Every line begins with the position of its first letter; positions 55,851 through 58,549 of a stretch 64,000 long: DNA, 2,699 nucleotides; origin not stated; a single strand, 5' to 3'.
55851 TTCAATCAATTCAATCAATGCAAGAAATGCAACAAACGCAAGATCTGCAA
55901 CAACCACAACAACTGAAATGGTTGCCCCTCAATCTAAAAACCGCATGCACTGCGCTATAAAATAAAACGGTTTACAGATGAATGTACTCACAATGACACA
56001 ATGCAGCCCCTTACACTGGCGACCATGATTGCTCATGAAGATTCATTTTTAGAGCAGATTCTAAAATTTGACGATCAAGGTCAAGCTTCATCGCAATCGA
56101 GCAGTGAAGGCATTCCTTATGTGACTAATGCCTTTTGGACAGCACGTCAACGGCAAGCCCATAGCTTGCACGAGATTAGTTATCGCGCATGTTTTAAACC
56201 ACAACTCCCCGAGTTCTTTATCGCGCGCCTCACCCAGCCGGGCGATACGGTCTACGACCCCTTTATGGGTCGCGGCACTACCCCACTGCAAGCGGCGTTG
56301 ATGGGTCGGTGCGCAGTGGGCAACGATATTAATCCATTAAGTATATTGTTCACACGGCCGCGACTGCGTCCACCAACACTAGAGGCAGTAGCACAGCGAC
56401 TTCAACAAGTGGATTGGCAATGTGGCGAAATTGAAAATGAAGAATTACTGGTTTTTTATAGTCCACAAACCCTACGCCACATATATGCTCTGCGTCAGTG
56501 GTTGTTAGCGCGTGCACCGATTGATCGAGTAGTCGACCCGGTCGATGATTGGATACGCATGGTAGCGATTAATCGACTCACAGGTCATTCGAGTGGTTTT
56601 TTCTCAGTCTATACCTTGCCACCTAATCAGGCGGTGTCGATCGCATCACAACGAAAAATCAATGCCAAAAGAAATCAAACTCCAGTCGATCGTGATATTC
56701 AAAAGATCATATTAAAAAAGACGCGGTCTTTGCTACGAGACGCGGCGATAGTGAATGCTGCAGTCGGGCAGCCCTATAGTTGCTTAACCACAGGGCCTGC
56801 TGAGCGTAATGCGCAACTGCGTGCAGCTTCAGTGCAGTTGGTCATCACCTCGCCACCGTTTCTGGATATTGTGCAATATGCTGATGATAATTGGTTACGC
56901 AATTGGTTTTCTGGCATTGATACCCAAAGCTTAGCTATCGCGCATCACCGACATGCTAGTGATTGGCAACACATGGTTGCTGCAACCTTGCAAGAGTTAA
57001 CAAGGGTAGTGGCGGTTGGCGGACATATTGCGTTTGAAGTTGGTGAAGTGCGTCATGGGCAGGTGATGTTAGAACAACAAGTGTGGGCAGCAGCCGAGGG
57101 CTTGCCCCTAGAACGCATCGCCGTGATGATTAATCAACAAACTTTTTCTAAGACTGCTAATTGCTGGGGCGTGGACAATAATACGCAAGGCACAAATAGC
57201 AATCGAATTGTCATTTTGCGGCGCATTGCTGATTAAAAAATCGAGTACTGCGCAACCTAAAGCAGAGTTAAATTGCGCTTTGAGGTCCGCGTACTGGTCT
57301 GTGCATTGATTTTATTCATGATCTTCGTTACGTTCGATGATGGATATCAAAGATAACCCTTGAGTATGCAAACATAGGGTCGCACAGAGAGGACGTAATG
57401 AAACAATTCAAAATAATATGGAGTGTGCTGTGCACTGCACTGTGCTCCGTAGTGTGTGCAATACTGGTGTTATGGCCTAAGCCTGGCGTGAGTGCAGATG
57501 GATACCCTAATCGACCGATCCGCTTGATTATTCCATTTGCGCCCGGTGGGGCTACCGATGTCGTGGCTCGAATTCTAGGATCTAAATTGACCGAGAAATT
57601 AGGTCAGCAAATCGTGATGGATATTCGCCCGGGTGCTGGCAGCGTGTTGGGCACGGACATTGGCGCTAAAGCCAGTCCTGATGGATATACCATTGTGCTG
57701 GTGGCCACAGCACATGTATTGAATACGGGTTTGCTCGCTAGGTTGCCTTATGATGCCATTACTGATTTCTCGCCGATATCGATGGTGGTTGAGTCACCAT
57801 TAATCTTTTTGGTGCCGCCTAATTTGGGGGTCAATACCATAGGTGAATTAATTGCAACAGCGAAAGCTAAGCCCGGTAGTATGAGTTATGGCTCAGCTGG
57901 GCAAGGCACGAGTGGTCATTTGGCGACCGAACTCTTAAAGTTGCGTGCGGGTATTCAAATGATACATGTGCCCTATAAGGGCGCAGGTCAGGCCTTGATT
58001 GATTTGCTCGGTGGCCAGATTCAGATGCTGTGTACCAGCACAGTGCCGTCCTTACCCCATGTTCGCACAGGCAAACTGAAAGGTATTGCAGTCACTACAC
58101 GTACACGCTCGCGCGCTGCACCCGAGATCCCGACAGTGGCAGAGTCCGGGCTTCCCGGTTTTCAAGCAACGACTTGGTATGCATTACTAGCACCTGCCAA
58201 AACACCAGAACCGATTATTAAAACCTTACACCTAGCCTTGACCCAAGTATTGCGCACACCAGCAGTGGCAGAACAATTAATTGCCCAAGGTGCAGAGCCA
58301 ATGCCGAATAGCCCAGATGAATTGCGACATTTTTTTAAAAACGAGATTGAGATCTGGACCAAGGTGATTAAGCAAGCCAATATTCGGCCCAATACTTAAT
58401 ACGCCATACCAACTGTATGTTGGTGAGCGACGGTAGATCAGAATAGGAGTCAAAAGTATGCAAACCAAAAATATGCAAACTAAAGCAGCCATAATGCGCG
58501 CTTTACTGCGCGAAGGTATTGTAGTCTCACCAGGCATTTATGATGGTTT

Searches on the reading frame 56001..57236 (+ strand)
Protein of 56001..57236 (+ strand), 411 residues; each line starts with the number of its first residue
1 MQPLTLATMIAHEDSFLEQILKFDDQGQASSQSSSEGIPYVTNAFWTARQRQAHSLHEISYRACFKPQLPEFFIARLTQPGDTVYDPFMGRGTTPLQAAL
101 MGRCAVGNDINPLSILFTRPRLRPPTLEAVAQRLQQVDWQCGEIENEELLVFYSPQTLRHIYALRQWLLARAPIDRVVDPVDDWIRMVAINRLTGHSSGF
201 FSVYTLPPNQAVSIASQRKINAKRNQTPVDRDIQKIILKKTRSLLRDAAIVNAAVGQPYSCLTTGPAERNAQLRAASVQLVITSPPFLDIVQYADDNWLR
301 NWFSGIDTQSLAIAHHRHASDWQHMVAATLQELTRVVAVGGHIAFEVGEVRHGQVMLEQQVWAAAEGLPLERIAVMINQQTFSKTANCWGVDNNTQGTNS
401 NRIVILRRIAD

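Call 7: search_protein_families(library=pfam, proteins=[window:56001-57236:+])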
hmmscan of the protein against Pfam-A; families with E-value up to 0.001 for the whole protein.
window:56001-57236:+ (411 aa): 2 families
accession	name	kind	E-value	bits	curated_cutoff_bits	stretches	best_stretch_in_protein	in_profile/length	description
PF01555.25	N6_N4_Mtase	-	3.5e-15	57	26.7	1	30-112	128-213/221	DNA methylase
PF01170.24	UPF0020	-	0.00022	21.4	22.3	0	79-106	27-54/197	RMKL-like, methyltransferase domain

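Call 8: search_protein_families(library=ncbifam, proteins=[window:56001-57236:+])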
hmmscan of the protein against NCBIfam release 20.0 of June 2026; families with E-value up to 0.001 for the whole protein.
window:56001-57236:+ (411 aa): 3 families
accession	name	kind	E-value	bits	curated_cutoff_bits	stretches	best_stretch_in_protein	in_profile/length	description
TIGR01177.1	TIGR01177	hypoth_equivalog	2e-05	24.1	316.55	1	64-111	165-213/330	TIGR01177 family methyltransferase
NF050803.1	DnaMtaseCcrMCaul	equivalog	0.00021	20.3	830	1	70-121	191-246/350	adenine-specific DNA-methyltransferase CcrM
NF042963.1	DUF1156_antiphage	equivalog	0.00057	18.1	1000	0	83-118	186-221/960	anti-phage-associated DUF1156 domain-containing protein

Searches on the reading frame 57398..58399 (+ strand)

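Call 7: search_protein_families(library=pfam, proteins=[window:57398-58399:+])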
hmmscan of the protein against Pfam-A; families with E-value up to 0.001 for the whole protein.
window:57398-58399:+ (333 aa): 1 family
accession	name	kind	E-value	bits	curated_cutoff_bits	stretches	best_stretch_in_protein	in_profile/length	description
PF03401.19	TctC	-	1.6e-75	254.6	27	1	56-328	1-273/274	Tripartite tricarboxylate transporter family receptor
